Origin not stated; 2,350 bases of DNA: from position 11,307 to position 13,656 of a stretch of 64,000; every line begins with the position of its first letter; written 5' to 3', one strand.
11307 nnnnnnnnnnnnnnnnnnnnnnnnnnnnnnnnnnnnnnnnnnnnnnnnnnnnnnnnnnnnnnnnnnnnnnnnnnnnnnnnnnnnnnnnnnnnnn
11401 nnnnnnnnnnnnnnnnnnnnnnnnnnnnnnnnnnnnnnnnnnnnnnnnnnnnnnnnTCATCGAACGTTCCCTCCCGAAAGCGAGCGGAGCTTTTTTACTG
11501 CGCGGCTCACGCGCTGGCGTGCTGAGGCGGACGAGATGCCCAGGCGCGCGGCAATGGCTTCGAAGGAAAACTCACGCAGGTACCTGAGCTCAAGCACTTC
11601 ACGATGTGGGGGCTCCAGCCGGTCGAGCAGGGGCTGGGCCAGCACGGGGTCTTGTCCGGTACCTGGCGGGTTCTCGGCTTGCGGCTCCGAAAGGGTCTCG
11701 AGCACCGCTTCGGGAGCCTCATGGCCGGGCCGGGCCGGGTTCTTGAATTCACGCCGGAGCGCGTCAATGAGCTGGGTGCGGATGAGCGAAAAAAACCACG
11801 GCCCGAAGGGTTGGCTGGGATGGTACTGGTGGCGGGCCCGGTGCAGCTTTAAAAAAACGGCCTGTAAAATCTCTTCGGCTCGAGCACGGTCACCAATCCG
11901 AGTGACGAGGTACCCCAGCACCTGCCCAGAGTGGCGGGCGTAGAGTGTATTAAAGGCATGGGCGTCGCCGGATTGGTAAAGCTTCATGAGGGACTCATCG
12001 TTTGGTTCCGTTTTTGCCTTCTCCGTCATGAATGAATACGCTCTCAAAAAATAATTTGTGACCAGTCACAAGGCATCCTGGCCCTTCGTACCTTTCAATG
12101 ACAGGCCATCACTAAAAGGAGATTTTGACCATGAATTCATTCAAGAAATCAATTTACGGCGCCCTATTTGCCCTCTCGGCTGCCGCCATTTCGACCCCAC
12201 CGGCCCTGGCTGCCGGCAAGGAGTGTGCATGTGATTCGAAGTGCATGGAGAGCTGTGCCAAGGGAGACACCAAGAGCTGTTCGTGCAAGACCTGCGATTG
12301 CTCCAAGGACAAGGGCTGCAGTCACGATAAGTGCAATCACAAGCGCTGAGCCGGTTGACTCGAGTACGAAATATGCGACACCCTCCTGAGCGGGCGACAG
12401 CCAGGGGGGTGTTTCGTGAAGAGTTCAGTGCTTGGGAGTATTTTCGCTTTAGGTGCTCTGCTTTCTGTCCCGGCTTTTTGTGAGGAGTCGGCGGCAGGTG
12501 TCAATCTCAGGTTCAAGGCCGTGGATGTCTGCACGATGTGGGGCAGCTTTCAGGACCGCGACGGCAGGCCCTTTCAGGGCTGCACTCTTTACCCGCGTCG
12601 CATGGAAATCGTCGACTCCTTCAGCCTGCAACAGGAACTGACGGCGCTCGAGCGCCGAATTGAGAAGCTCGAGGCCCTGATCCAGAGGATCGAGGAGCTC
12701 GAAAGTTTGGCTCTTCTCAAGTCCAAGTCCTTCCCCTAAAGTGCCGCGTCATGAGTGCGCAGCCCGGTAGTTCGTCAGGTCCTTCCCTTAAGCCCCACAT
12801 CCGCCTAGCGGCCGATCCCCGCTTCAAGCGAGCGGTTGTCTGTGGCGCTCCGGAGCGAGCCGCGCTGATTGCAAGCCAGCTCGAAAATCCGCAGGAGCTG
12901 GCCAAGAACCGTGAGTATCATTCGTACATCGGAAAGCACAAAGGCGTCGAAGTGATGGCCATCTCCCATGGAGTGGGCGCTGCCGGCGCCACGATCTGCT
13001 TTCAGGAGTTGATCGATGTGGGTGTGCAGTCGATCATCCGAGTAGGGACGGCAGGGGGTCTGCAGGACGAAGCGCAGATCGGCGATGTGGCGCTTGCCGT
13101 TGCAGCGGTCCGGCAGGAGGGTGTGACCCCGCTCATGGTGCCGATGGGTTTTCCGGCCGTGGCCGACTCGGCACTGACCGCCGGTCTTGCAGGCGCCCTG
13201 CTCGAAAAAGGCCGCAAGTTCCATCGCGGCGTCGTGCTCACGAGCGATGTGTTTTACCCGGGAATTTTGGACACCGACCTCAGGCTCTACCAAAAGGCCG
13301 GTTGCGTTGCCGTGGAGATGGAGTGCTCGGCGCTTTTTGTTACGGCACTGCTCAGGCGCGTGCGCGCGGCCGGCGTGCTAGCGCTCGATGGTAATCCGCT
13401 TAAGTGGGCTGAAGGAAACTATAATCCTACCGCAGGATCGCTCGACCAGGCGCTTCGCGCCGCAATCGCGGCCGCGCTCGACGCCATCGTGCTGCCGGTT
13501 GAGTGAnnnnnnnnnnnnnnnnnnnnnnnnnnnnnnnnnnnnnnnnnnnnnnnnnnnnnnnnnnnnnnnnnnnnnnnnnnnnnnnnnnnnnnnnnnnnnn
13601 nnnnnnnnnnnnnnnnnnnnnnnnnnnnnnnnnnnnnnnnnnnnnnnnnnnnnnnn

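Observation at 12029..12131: Perfectly symmetric back-to-back ECF-type promoters (GTCACA-N16-CGTA on both strands) built on a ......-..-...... palindrome; sigma gene appears leaderless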

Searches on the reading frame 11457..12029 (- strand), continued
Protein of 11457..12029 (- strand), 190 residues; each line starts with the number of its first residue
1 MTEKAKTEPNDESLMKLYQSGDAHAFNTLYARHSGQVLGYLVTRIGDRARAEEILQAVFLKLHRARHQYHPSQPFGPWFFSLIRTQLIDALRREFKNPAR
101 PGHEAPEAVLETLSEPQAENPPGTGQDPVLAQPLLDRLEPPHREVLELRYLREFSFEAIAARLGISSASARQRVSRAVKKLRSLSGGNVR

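Call 77: search_solved_structures(query=window:11457-12029:-, max_evalue=0.001, show_alignments=5)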
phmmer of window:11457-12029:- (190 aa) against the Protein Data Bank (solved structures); distinct sequences matched with E-value up to 0.001: 17.
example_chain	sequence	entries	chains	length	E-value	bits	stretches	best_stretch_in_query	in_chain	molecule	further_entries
6dv9_F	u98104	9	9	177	5.5e-11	46.1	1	22-182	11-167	ECF RNA polymerase sigma factor SigL | RNA polymerase sigma factor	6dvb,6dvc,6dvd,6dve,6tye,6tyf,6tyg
6dxo_A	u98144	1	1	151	1.5e-09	41.5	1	17-91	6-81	RNA polymerase ECF-subfamily sigma factor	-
6in7_B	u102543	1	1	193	4.2e-09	40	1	7-179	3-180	RNA polymerase sigma-H factor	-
8z6g_B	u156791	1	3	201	4.2e-09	40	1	7-179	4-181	RNA polymerase sigma factor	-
1or7_A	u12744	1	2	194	9.7e-08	35.6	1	10-179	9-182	RNA polymerase sigma-E factor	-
2q1z_A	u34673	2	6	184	1e-07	35.5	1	14-183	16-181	RpoE, ECF SigE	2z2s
6jbq_F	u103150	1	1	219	1.3e-07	35.1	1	10-179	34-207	ECF RNA polymerase sigma-E factor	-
4cxf_A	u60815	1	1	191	1e-06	32.2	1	11-184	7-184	RNA POLYMERASE SIGMA FACTOR CNRH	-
9m9d_F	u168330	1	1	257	1.2e-06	32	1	25-183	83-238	ECF RNA polymerase sigma factor SigE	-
9m9e_F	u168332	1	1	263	1.2e-06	32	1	25-183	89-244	ECF RNA polymerase sigma factor SigE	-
9m98_F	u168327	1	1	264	1.2e-06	32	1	25-183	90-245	ECF RNA polymerase sigma factor SigE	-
5or5_A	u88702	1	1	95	1.5e-05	28.4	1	10-82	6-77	ECF RNA polymerase sigma-E factor,ECF RNA polymerase sigma factor SigW,ECF RNA polymerase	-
9isn_F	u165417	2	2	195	1.7e-05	28.2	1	20-185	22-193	ECF sigma factor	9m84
2map_A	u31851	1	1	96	4.1e-05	27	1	10-82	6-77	RNA polymerase sigma factor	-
2mao_A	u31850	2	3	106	4.5e-05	26.9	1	10-83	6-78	RNA polymerase sigma factor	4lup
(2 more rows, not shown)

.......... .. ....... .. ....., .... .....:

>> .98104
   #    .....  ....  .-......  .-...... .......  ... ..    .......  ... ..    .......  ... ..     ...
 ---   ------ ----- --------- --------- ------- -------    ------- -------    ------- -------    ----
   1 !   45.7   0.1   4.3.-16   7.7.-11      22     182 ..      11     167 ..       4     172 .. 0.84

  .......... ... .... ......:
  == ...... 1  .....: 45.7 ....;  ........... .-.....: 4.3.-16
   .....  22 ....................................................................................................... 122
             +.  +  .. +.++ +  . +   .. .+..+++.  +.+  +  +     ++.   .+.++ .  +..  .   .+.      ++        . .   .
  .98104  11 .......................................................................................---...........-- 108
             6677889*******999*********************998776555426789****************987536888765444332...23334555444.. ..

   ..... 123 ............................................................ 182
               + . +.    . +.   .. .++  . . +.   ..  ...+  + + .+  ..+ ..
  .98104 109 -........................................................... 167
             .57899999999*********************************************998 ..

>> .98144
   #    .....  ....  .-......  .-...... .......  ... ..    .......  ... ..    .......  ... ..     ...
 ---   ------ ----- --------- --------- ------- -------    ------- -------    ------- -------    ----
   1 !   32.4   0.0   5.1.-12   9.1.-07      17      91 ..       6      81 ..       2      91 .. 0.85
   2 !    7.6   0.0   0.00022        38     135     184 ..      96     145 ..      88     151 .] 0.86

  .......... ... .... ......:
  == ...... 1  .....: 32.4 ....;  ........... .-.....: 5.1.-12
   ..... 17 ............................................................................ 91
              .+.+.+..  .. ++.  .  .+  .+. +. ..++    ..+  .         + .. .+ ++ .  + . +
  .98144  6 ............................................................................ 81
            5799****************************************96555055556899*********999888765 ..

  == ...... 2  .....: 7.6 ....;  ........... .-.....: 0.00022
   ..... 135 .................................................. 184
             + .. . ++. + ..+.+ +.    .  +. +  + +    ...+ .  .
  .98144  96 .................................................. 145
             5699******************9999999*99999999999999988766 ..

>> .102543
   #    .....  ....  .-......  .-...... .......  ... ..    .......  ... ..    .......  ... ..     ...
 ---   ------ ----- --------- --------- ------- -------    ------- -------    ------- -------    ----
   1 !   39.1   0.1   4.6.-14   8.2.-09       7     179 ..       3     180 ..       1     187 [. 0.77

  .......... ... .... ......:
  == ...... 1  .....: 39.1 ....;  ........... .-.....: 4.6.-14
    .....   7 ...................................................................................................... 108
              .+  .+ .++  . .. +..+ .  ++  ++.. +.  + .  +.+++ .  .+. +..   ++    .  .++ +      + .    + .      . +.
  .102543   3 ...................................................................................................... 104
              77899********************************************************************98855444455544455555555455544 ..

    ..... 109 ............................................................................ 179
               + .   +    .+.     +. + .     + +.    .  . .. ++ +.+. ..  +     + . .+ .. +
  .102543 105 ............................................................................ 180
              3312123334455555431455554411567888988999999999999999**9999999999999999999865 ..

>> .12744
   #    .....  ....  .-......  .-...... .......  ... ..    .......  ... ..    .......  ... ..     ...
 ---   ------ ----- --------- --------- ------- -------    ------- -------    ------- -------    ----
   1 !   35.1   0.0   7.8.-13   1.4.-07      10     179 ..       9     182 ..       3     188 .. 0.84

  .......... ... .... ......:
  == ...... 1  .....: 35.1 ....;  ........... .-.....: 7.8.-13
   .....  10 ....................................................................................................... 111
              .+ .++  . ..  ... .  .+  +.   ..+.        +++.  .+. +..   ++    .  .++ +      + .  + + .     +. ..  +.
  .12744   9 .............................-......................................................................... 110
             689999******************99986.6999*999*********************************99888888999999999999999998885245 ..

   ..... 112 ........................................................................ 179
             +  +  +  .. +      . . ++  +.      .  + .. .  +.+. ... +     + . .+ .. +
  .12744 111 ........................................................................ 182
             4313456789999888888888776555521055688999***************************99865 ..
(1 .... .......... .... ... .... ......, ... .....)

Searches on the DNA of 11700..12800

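Call 66: search_rna_families(source=window, start=11700, end=12800, threshold=evalue, max_evalue=1)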
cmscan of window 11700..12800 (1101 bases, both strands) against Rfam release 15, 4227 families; matches with E-value up to 1: 2.
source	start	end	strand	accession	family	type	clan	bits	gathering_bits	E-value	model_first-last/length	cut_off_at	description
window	12366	12418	+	RF03579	mir-2058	Gene; miRNA;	-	22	90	0.26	1-72/72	no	mir-2058 microRNA precursor family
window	12564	12689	+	RF00599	SNORA77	Gene; snRNA; snoRNA; HACA-box;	-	18.8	42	0.37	1-125/125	no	Small nucleolar RNA SNORA77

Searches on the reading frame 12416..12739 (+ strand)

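Call 5: search_protein_families(library=pfam, proteins=[window:12416-12739:+], max_evalue=0.01)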
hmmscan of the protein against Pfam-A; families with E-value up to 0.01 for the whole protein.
window:12416-12739:+ (107 aa): 1 family
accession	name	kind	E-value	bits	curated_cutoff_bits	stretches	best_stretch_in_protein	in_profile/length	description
PF16326.10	ABC_tran_CTD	-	0.00047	20.7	32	1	68-94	3-29/69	ABC transporter C-terminal domain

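Call 7: search_protein_families(library=ncbifam, proteins=[window:12416-12739:+], max_evalue=0.01)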
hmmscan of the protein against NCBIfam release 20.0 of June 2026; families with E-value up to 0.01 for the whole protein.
window:12416-12739:+ (107 aa): 0 families

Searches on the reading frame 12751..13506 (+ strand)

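Call 5: search_protein_families(library=pfam, proteins=[window:12751-13506:+], max_evalue=0.01)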
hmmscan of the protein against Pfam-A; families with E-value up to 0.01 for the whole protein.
window:12751-13506:+ (251 aa): 1 family
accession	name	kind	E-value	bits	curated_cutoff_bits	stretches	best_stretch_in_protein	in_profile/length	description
PF01048.26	PNP_UDP_1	-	8.4e-41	140.3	25.1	1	26-246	1-231/233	Phosphorylase superfamily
